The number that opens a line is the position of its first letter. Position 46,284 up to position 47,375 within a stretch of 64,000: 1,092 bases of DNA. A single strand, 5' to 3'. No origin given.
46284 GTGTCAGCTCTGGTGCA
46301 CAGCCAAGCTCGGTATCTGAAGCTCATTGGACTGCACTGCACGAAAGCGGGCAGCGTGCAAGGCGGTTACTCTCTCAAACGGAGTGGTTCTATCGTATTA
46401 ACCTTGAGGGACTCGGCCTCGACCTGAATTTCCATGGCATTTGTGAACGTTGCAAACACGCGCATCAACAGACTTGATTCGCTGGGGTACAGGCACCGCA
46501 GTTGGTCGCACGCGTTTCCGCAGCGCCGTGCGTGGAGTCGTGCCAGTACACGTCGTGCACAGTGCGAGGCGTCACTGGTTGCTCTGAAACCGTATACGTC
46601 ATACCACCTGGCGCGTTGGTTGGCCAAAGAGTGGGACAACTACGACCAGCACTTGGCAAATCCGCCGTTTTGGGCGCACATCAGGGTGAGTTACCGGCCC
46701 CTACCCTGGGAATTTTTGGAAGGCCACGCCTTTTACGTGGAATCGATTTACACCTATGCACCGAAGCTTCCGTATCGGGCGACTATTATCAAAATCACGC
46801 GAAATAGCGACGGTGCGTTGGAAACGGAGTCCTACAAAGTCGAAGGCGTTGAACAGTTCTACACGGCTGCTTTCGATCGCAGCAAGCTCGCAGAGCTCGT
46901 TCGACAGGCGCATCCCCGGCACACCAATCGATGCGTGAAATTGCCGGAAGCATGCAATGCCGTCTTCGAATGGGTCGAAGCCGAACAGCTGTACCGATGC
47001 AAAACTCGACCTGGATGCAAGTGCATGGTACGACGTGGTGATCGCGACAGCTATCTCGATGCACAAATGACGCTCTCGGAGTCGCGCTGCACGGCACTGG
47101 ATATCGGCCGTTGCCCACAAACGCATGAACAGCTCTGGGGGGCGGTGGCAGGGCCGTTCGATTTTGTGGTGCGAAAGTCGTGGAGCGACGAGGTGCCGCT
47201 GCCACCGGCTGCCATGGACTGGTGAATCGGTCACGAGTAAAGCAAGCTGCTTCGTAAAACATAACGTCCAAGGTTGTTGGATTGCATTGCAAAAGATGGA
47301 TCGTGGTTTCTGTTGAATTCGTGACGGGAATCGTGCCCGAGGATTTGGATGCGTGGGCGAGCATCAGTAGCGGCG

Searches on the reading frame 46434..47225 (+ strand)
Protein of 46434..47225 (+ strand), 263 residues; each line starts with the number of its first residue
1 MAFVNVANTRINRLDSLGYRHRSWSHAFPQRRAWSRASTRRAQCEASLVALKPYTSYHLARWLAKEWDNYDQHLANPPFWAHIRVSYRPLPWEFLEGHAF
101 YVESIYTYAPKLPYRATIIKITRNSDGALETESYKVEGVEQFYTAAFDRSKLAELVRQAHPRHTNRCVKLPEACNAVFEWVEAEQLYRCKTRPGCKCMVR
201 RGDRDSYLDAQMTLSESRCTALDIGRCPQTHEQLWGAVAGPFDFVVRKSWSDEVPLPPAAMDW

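Call 6: search_protein_families(library=pfam, proteins=[window:46434-47225:+], max_evalue=0.01)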
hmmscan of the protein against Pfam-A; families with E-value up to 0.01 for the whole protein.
window:46434-47225:+ (263 aa): 1 family
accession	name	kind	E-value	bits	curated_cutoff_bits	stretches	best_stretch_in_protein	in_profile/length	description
PF06206.17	CpeT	-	5.3e-42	144.2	21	1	59-244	2-179/181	CpeT/CpcT family (DUF1001)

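Call 8: find_encoding_contigs(protein=window:46434-47225:+, flank=3000, max_places=4)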
Protein window:46434-47225:+ (263 aa): 23 contigs read that carry it; 4 places shown.
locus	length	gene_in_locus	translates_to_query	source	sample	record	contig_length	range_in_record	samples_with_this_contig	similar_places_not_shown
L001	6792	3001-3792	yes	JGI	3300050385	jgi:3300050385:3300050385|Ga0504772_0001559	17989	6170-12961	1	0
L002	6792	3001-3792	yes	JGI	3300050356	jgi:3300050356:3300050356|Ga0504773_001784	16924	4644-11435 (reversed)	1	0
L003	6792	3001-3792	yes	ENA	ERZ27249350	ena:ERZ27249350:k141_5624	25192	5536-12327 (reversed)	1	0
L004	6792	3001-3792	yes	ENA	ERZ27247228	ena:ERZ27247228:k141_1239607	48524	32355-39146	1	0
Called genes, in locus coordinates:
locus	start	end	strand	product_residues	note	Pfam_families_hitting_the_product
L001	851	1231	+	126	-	-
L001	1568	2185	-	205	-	-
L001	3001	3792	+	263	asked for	PF06206:CpeT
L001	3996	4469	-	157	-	-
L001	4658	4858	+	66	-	-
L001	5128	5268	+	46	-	-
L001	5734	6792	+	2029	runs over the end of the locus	?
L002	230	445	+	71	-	-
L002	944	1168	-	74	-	-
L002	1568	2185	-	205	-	-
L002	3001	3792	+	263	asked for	PF06206:CpeT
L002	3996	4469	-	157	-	-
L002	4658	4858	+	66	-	-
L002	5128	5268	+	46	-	-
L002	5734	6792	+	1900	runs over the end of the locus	?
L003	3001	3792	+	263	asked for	PF06206:CpeT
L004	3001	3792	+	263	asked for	PF06206:CpeT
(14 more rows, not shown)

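Call 9: find_homologous_proteins(query=window:46434-47222:+)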
Query window:46434-47222:+ (263 aa): 6 proteins with E <= 0.001 among 702 candidates.
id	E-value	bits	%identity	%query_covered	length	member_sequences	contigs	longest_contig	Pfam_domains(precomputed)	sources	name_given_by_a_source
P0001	2.7e-182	622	100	100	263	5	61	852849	PF06206.18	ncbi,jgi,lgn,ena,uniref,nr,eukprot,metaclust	ncbi:hypothetical protein, conserved [Cyanidioschyzon merolae strain 10D]|jgi:hypothetical protein|u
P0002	1.3e-133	463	84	85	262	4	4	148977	PF06206.18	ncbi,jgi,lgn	jgi:hypothetical protein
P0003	1.7e-106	374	73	80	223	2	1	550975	PF06206.18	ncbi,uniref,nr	ncbi:hypothetical protein CDCA_CDCA04G1229 [Cyanidium caldarium]|uniref:Uncharacterized protein n=1 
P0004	1.3e-93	331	66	83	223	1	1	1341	PF06206.18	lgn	-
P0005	8.6e-35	139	39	76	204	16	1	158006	PF06206.18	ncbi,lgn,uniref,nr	ncbi:chromophore lyase CpcT/CpeT [Limnothrix sp. FACHB-881]|uniref:chromophore lyase CpcT/CpeT n=1 T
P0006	3.6e-33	133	39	75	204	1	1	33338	PF06206.18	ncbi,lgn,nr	ncbi:MAG: chorismate-binding protein [Oscillatoriales cyanobacterium]|nr:MAG: chorismate-binding pro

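Call 18: find_encoding_contigs(protein=P0002, flank=10000, max_places=2)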
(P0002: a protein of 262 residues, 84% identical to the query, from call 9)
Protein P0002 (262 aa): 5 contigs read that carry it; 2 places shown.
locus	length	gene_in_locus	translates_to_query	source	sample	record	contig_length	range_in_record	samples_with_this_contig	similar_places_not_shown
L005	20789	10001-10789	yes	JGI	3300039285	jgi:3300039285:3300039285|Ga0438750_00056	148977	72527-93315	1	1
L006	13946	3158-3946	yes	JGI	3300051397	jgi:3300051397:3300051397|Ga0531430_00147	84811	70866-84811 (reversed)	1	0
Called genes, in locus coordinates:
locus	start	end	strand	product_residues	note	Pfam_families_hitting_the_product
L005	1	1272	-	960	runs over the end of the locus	PF17148:DUF5117, PF16313:DUF4953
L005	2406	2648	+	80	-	-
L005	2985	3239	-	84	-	-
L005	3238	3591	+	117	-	PF05160:DSS1_SEM1 (weak)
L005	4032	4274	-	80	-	-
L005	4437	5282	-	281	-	PF05193:Peptidase_M16_C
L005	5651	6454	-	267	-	PF00675:Peptidase_M16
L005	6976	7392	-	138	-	-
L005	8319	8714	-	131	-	-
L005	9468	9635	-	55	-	-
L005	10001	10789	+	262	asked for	PF06206:CpeT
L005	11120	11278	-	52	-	-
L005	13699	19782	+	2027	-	-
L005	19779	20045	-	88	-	-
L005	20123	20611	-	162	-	PF07798:CCDC90-like (weak)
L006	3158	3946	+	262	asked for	PF06206:CpeT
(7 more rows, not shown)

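Call 19: find_encoding_contigs(protein=P0003, flank=10000, max_places=2)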
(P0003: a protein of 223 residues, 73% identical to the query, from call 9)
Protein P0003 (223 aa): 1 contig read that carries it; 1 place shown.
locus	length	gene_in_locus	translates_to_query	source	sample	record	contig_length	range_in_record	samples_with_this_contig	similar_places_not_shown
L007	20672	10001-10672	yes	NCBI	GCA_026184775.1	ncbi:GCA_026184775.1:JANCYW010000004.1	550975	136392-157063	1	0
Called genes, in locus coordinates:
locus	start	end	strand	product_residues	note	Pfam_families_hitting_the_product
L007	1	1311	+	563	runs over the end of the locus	PF01487:DHquinase_I, PF08501:Shikimate_dh_N, PF01488:Shikimate_DH (weak), PF18317:SDH_C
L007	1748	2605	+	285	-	PF00378:ECH_1, PF16113:ECH_2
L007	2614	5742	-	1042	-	PF17148:DUF5117, PF16313:DUF4953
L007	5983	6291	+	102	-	PF05160:DSS1_SEM1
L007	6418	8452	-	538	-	PF00675:Peptidase_M16, PF05193:Peptidase_M16_C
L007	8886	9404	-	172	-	-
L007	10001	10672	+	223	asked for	PF06206:CpeT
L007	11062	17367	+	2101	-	-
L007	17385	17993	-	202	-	PF07798:CCDC90-like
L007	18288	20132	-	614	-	-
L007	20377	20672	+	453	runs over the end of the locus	-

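Call 57: search_protein_families(library=ncbifam, proteins=[window:46434-47225:+], max_evalue=0.001)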
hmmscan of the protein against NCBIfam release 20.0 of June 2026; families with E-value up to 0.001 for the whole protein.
window:46434-47225:+ (263 aa): 0 families
